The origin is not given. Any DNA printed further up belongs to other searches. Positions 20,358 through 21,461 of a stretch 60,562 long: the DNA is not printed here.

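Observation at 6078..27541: AraC-flanked transport/catabolic locus with amplified paralogs and no recognisable substrate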

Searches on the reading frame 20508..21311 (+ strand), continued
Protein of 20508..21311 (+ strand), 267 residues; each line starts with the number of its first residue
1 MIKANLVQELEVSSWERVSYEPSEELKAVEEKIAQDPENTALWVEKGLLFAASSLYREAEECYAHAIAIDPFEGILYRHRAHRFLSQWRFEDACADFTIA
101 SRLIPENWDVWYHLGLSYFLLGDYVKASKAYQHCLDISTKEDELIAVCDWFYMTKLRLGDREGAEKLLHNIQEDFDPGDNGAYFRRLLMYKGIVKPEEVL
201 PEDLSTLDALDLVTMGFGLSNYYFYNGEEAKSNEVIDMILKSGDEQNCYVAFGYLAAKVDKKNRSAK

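Call 50: search_protein_families(library=pfam, proteins=[P0199, P0200, P0218, P0220, P0213, P0253, P0229, P0125, P0175, P0177], max_evalue=0.000001)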
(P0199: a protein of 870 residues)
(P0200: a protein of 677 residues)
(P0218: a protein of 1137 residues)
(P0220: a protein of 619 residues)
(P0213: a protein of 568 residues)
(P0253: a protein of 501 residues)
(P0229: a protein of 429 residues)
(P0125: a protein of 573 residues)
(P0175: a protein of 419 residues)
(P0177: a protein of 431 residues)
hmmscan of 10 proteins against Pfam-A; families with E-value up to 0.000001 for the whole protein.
P0199 (870 aa): 7 families
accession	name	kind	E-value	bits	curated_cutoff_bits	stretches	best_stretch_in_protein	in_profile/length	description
PF01019.26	G_glu_transpept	-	7.6e-139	464.2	27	1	53-569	2-512/512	Gamma-glutamyltranspeptidase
PF07719.23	TPR_2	-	4.4e-14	51.8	27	0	716-747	3-34/34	Tetratricopeptide repeat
PF00515.34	TPR_1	-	1.1e-11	44.4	27.8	0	715-743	2-30/34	Tetratricopeptide repeat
PF13414.12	TPR_11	-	5.9e-10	39.1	26.8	0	721-747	1-27/42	TPR repeat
PF13424.12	TPR_12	-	8.9e-09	35.9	30.1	0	715-777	4-71/77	Tetratricopeptide repeat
PF13181.12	TPR_8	-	1.4e-08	34.6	25.7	0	715-747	2-34/34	Tetratricopeptide repeat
PF13428.12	TPR_14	-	1.7e-07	31.7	23.5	0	715-744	2-31/44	Tetratricopeptide repeat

P0200 (677 aa): 4 families
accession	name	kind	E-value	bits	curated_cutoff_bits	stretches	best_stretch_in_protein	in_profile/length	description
PF07719.23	TPR_2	-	2.5e-13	49.5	27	0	524-551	3-30/34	Tetratricopeptide repeat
PF00515.34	TPR_1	-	9.3e-12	44.7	27.8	0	523-548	2-27/34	Tetratricopeptide repeat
PF13181.12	TPR_8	-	3.4e-11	42.8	25.7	0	523-551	2-30/34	Tetratricopeptide repeat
PF13428.12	TPR_14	-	6.9e-10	39.1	23.5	0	434-473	2-41/44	Tetratricopeptide repeat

P0218 (1137 aa): 3 families
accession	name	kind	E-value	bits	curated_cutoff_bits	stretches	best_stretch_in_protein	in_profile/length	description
PF01804.23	Penicil_amidase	-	1.6e-153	513.7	21.3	1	66-809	1-666/675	Penicillin amidase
PF07719.23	TPR_2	-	3.6e-10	39.6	27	0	977-1003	3-29/34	Tetratricopeptide repeat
PF00515.34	TPR_1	-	4.7e-07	29.8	27.8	0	976-1001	2-27/34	Tetratricopeptide repeat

P0220 (619 aa): 12 families
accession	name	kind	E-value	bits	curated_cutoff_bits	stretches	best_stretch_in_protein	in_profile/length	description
PF00326.27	Peptidase_S9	-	9.7e-57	192.3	22.6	1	120-325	2-211/213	Prolyl oligopeptidase family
PF07719.23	TPR_2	-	5.7e-15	54.6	27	0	467-493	2-28/34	Tetratricopeptide repeat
PF02129.25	Peptidase_S15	-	1.4e-12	48.4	23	0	83-217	1-131/262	X-Pro dipeptidyl-peptidase (S15 family)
PF13428.12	TPR_14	-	5.8e-11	42.4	23.5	0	378-416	2-40/44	Tetratricopeptide repeat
PF01738.24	DLH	-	2.8e-09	37.3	21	1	126-309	35-194/217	Dienelactone hydrolase family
PF00561.26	Abhydrolase_1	-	5.5e-09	36.5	25.8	0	104-214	1-102/245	alpha/beta hydrolase fold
PF00515.34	TPR_1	-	6e-09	35.8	27.8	0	467-493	2-28/34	Tetratricopeptide repeat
PF13432.12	TPR_16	-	2.4e-08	34.7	32.7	0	383-440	3-60/65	Tetratricopeptide repeat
PF13181.12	TPR_8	-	1.3e-07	31.6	25.7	0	468-497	3-32/34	Tetratricopeptide repeat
PF13174.12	TPR_6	-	2.1e-07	31.5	26.3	0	469-492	3-26/33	Tetratricopeptide repeat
PF14559.12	TPR_19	-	3e-07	31.1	25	0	360-412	4-60/68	Tetratricopeptide repeat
PF12146.15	Hydrolase_4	-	3.9e-07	30.1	27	0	253-303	186-234/239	Serine aminopeptidase, S33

P0213 (568 aa): 9 families
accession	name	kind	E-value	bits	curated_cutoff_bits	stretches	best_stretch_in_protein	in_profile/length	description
PF07719.23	TPR_2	-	1.4e-19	68.9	27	0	147-178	3-34/34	Tetratricopeptide repeat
PF00515.34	TPR_1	-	7.6e-18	64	27.8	1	147-178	3-34/34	Tetratricopeptide repeat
PF13181.12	TPR_8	-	4.7e-14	51.7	25.7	0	147-178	3-34/34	Tetratricopeptide repeat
PF13424.12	TPR_12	-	1.8e-10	41.3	30.1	0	146-176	46-76/77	Tetratricopeptide repeat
PF13374.12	TPR_10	-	2.2e-09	37.5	27.5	0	147-176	4-33/42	Tetratricopeptide repeat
PF13428.12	TPR_14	-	6.4e-09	36.1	23.5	0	58-95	3-40/44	Tetratricopeptide repeat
PF13174.12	TPR_6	-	1.2e-08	35.4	26.3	0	148-173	3-28/33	Tetratricopeptide repeat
PF13414.12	TPR_11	-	1.2e-07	31.7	26.8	0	152-178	1-27/42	TPR repeat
PF13432.12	TPR_16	-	2.8e-07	31.3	32.7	0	63-118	4-59/65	Tetratricopeptide repeat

P0253 (501 aa): 7 families
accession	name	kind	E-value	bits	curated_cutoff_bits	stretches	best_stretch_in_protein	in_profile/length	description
PF00326.27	Peptidase_S9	-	7e-48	163.4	22.6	1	2-203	8-211/213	Prolyl oligopeptidase family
PF07719.23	TPR_2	-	7.6e-11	41.7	27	0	344-371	2-29/34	Tetratricopeptide repeat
PF00515.34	TPR_1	-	4.1e-08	33.2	27.8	0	344-368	2-26/34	Tetratricopeptide repeat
PF01738.24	DLH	-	6.8e-08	32.8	21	1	1-187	34-194/217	Dienelactone hydrolase family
PF13432.12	TPR_16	-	1.1e-07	32.6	32.7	0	235-289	14-65/65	Tetratricopeptide repeat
PF02129.25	Peptidase_S15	-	1.3e-07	32.1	23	0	4-94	47-132/262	X-Pro dipeptidyl-peptidase (S15 family)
PF13174.12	TPR_6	-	3.6e-07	30.8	26.3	0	345-370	2-27/33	Tetratricopeptide repeat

P0229 (429 aa): 4 families
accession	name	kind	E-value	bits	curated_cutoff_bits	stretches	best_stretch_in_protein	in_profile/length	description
PF07719.23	TPR_2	-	1e-09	38.2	27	0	259-286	3-30/34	Tetratricopeptide repeat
PF00515.34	TPR_1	-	3.7e-08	33.3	27.8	0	258-284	2-28/34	Tetratricopeptide repeat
PF13424.12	TPR_12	-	4.3e-08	33.7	30.1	0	258-320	4-70/77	Tetratricopeptide repeat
PF13428.12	TPR_14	-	3.3e-07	30.8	23.5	0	259-285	3-29/44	Tetratricopeptide repeat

P0125 (573 aa): 8 families
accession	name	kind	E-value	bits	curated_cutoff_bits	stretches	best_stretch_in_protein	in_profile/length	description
PF07719.23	TPR_2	-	1.2e-17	62.9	27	0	399-427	3-31/34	Tetratricopeptide repeat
PF13432.12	TPR_16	-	1.6e-17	64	32.7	0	88-131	12-55/65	Tetratricopeptide repeat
PF14559.12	TPR_19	-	1.2e-12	48.4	25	0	88-131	6-49/68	Tetratricopeptide repeat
PF00515.34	TPR_1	-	1.2e-10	41.1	27.8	0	399-426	3-30/34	Tetratricopeptide repeat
PF13431.12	TPR_17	-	4.3e-10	39.5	24.4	0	103-126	9-32/34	Tetratricopeptide repeat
PF13428.12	TPR_14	-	1.5e-09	38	23.5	0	329-370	1-42/44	Tetratricopeptide repeat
PF23914.1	TPR_CcmH_CycH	-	4e-09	36.9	42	0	319-367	40-88/158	Cytochrome c-type biogenesis protein H TPR domain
PF13181.12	TPR_8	-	1.6e-08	34.5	25.7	0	330-360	2-32/34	Tetratricopeptide repeat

P0175 (419 aa): 9 families
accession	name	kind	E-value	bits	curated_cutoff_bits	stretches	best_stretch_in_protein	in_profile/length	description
PF07719.23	TPR_2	-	3.5e-20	70.8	27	1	264-294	2-32/34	Tetratricopeptide repeat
PF00515.34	TPR_1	-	5.5e-20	70.7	27.8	1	265-296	3-34/34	Tetratricopeptide repeat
PF13424.12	TPR_12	-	6.4e-12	45.9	30.1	0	246-294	20-76/77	Tetratricopeptide repeat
PF13181.12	TPR_8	-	8.7e-12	44.7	25.7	0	264-295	2-33/34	Tetratricopeptide repeat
PF13432.12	TPR_16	-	1.5e-11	45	32.7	0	244-291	12-59/65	Tetratricopeptide repeat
PF13174.12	TPR_6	-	1.1e-09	38.8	26.3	0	268-290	5-27/33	Tetratricopeptide repeat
PF13431.12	TPR_17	-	1.6e-09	37.8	24.4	0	254-282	4-32/34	Tetratricopeptide repeat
PF13428.12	TPR_14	-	1.8e-08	34.7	23.5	0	265-293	3-31/44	Tetratricopeptide repeat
PF13414.12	TPR_11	-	6.1e-08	32.7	26.8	0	244-277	9-42/42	TPR repeat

P0177 (431 aa): 7 families
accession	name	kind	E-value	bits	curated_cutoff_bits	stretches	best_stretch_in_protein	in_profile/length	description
PF07719.23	TPR_2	-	2.4e-14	52.6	27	0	277-306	2-31/34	Tetratricopeptide repeat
PF00515.34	TPR_1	-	6.1e-11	42.1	27.8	0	277-302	2-27/34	Tetratricopeptide repeat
PF13428.12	TPR_14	-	6.8e-11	42.2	23.5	0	191-227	5-41/44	Tetratricopeptide repeat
PF13181.12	TPR_8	-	9.9e-09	35.1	25.7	0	278-305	3-30/34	Tetratricopeptide repeat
PF13180.12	PDZ_2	-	3.4e-08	34.1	27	1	27-111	1-74/80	PDZ domain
PF00595.29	PDZ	-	6.1e-08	33.4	23.2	1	26-89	9-65/81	PDZ domain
PF13432.12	TPR_16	-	2.6e-07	31.4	32.7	0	194-250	4-60/65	Tetratricopeptide repeat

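Call 65: search_protein_families(library=pfam, proteins=[P0179, P0193, P0197, P0217, P0221, P0191, P0232, P0237, P0204, P0144], max_evalue=0.00001)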
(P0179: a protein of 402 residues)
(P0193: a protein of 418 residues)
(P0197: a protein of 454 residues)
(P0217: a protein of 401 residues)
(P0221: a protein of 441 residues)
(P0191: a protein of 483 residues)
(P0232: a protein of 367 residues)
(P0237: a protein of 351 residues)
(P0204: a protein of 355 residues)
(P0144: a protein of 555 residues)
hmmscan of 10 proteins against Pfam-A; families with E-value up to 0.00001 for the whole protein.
P0179 (402 aa): 13 families
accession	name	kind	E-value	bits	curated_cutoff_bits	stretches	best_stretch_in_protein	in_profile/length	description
PF07719.23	TPR_2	-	5.4e-18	64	27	0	252-279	3-30/34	Tetratricopeptide repeat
PF00326.27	Peptidase_S9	-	9e-18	65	22.6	1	14-109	115-211/213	Prolyl oligopeptidase family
PF13428.12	TPR_14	-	1.4e-14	53.6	23.5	0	162-201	2-41/44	Tetratricopeptide repeat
PF00515.34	TPR_1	-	9.8e-13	47.8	27.8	1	251-277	2-28/34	Tetratricopeptide repeat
PF14559.12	TPR_19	-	5.6e-12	46.2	25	0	262-315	3-52/68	Tetratricopeptide repeat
PF13424.12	TPR_12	-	1.2e-10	41.9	30.1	0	251-279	46-74/77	Tetratricopeptide repeat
PF13181.12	TPR_8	-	4.8e-10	39.2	25.7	0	252-280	3-31/34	Tetratricopeptide repeat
PF13374.12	TPR_10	-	4.4e-09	36.5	27.5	0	253-278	5-30/42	Tetratricopeptide repeat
PF13432.12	TPR_16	-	2.9e-08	34.5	32.7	0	167-226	3-62/65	Tetratricopeptide repeat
PF13174.12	TPR_6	-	1.6e-07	31.9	26.3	0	252-277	2-27/33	Tetratricopeptide repeat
PF13371.12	TPR_9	-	5.4e-07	30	35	0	174-230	8-64/73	Tetratricopeptide repeat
PF13414.12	TPR_11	-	6.6e-07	29.4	26.8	0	257-285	1-29/42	TPR repeat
PF12895.13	ANAPC3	-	4e-06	27.5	27.2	0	252-312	25-80/82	Anaphase-promoting complex, cyclosome, subunit 3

P0193 (418 aa): 7 families
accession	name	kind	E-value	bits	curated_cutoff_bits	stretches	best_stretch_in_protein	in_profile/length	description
PF07719.23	TPR_2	-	2.2e-14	52.8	27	0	272-294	3-25/34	Tetratricopeptide repeat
PF13428.12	TPR_14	-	8.5e-12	45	23.5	0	185-221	5-41/44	Tetratricopeptide repeat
PF13181.12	TPR_8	-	8.7e-09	35.3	25.7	0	272-298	3-29/34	Tetratricopeptide repeat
PF00515.34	TPR_1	-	5.9e-07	29.5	27.8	0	272-294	3-25/34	Tetratricopeptide repeat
PF01243.27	PNPOx_N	-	1.4e-06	29.2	28.1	1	26-107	15-87/120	Pyridoxamine 5'-phosphate oxidase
PF13174.12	TPR_6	-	1.6e-06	28.8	26.3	0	273-296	3-26/33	Tetratricopeptide repeat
PF13432.12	TPR_16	-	3.7e-06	27.7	32.7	0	187-249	3-65/65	Tetratricopeptide repeat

P0197 (454 aa): 10 families
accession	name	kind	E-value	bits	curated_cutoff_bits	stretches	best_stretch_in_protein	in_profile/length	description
PF07719.23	TPR_2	-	1e-15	56.9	27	0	298-323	3-28/34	Tetratricopeptide repeat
PF14534.12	DUF4440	-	6.2e-15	56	25.2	1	35-144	3-106/107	Domain of unknown function (DUF4440)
PF13474.12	SnoaL_3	-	9e-11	42.6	22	1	33-154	1-120/121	SnoaL-like domain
PF00515.34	TPR_1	-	9.8e-11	41.4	27.8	0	297-321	2-26/34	Tetratricopeptide repeat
PF12680.13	SnoaL_2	-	1.4e-09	38.9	27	1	38-140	2-96/102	SnoaL-like domain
PF13428.12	TPR_14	-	4.7e-08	33.4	23.5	0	208-247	2-41/44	Tetratricopeptide repeat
PF13371.12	TPR_9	-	7.4e-07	29.5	35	0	222-273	10-61/73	Tetratricopeptide repeat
PF13176.12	TPR_7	-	9.3e-07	28.9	27.9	0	218-241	10-35/36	Tetratricopeptide repeat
PF13181.12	TPR_8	-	1e-06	28.8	25.7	0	297-326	2-31/34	Tetratricopeptide repeat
PF13414.12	TPR_11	-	2.3e-06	27.6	26.8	0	218-249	5-36/42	TPR repeat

P0217 (401 aa): 8 families
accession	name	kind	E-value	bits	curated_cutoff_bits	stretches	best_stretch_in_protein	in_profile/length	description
PF01532.26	Glyco_hydro_47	-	5e-37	128.4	22.9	1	4-102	353-454/455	Glycosyl hydrolase family 47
PF07719.23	TPR_2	-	1.7e-10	40.6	27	0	244-269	3-28/34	Tetratricopeptide repeat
PF13428.12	TPR_14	-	8.3e-09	35.7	23.5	0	354-376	7-29/44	Tetratricopeptide repeat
PF13424.12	TPR_12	-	1.6e-08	35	30.1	0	236-273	39-76/77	Tetratricopeptide repeat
PF00515.34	TPR_1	-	1.6e-07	31.3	27.8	0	244-274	3-33/34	Tetratricopeptide repeat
PF13181.12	TPR_8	-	4.8e-07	29.9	25.7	0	244-274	3-33/34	Tetratricopeptide repeat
PF25062.1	ARM_TT21_N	-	8.3e-07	29.4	40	0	241-301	99-160/222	Tetratricopeptide repeat protein 21 N-terminal ARM repeat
PF13176.12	TPR_7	-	6.7e-06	26.2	27.9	0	166-181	12-29/36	Tetratricopeptide repeat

P0221 (441 aa): 3 families
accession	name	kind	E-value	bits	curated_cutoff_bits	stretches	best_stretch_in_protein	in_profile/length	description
PF01713.27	Smr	-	5e-19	68.7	25.7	1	24-97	1-76/77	Smr domain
PF07719.23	TPR_2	-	1.2e-09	37.9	27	1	286-317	3-34/34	Tetratricopeptide repeat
PF13181.12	TPR_8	-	9.3e-06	25.9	25.7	0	286-316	3-33/34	Tetratricopeptide repeat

P0191 (483 aa): 6 families
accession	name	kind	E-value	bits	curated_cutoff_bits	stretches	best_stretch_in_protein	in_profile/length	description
PF07719.23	TPR_2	-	2.5e-13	49.4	27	0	159-190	3-34/34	Tetratricopeptide repeat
PF00300.27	His_Phos_1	-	2.9e-11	43.9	21.7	1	319-393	1-76/194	Histidine phosphatase superfamily (branch 1)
PF13428.12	TPR_14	-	1.1e-08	35.4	23.5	0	158-192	2-37/44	Tetratricopeptide repeat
PF00515.34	TPR_1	-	2.4e-07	30.7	27.8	0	159-185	3-29/34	Tetratricopeptide repeat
PF13181.12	TPR_8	-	1e-06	28.9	25.7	0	159-189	3-33/34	Tetratricopeptide repeat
PF13424.12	TPR_12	-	6.3e-06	26.7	30.1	0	158-187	4-33/77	Tetratricopeptide repeat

P0232 (367 aa): 6 families
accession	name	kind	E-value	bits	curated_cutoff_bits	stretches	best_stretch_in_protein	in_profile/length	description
PF07719.23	TPR_2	-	1.2e-16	59.8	27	0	191-222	3-34/34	Tetratricopeptide repeat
PF13428.12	TPR_14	-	3.7e-09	36.8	23.5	0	101-140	2-41/44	Tetratricopeptide repeat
PF00515.34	TPR_1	-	5.1e-09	36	27.8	0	191-222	3-34/34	Tetratricopeptide repeat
PF13432.12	TPR_16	-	1e-06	29.5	32.7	1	106-162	3-59/65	Tetratricopeptide repeat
PF13371.12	TPR_9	-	6.5e-06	26.5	35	0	113-162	8-57/73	Tetratricopeptide repeat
PF14559.12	TPR_19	-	7e-06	26.7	25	0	93-137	18-62/68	Tetratricopeptide repeat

P0237 (351 aa): 1 family
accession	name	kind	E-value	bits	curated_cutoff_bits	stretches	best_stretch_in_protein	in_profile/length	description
PF07719.23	TPR_2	-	4.3e-11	42.5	27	0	195-226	3-34/34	Tetratricopeptide repeat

P0204 (355 aa): 6 families
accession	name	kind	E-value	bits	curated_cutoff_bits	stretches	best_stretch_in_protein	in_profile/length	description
PF07719.23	TPR_2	-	6.6e-15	54.4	27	1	188-217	2-31/34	Tetratricopeptide repeat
PF00515.34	TPR_1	-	2e-12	46.8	27.8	1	188-213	2-27/34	Tetratricopeptide repeat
PF13428.12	TPR_14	-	1.7e-10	41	23.5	0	188-217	2-31/44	Tetratricopeptide repeat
PF13176.12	TPR_7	-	1.4e-07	31.5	27.9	0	190-218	2-30/36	Tetratricopeptide repeat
PF13181.12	TPR_8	-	3.1e-07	30.5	25.7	0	189-212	3-26/34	Tetratricopeptide repeat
PF13174.12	TPR_6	-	6.2e-07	30.1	26.3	0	189-213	2-26/33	Tetratricopeptide repeat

P0144 (555 aa): 10 families
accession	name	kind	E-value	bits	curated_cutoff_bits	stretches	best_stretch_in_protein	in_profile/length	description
PF07719.23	TPR_2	-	1.6e-20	71.9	27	0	394-423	2-31/34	Tetratricopeptide repeat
PF00515.34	TPR_1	-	1.5e-16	59.9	27.8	1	394-423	2-31/34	Tetratricopeptide repeat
PF13424.12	TPR_12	-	1.6e-14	54.3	30.1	0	123-150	48-75/77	Tetratricopeptide repeat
PF14559.12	TPR_19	-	4.2e-13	49.9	25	0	304-361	8-65/68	Tetratricopeptide repeat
PF13181.12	TPR_8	-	3.6e-10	39.6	25.7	0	394-425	2-33/34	Tetratricopeptide repeat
PF13374.12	TPR_10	-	5.2e-10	39.5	27.5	0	502-524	8-30/42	Tetratricopeptide repeat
PF13428.12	TPR_14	-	1.4e-09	38.1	23.5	0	394-426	2-34/44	Tetratricopeptide repeat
PF13174.12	TPR_6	-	1.8e-08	34.9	26.3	0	394-420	1-27/33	Tetratricopeptide repeat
PF13432.12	TPR_16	-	6.5e-08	33.3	32.7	0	371-421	9-59/65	Tetratricopeptide repeat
PF13371.12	TPR_9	-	2.6e-07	31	35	0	346-388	16-58/73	Tetratricopeptide repeat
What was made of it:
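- Other fusion partners of the TPR-like domain are not hydrolases: SnoaL, PNPOx, Smr and His_Phos_1 (call 65).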
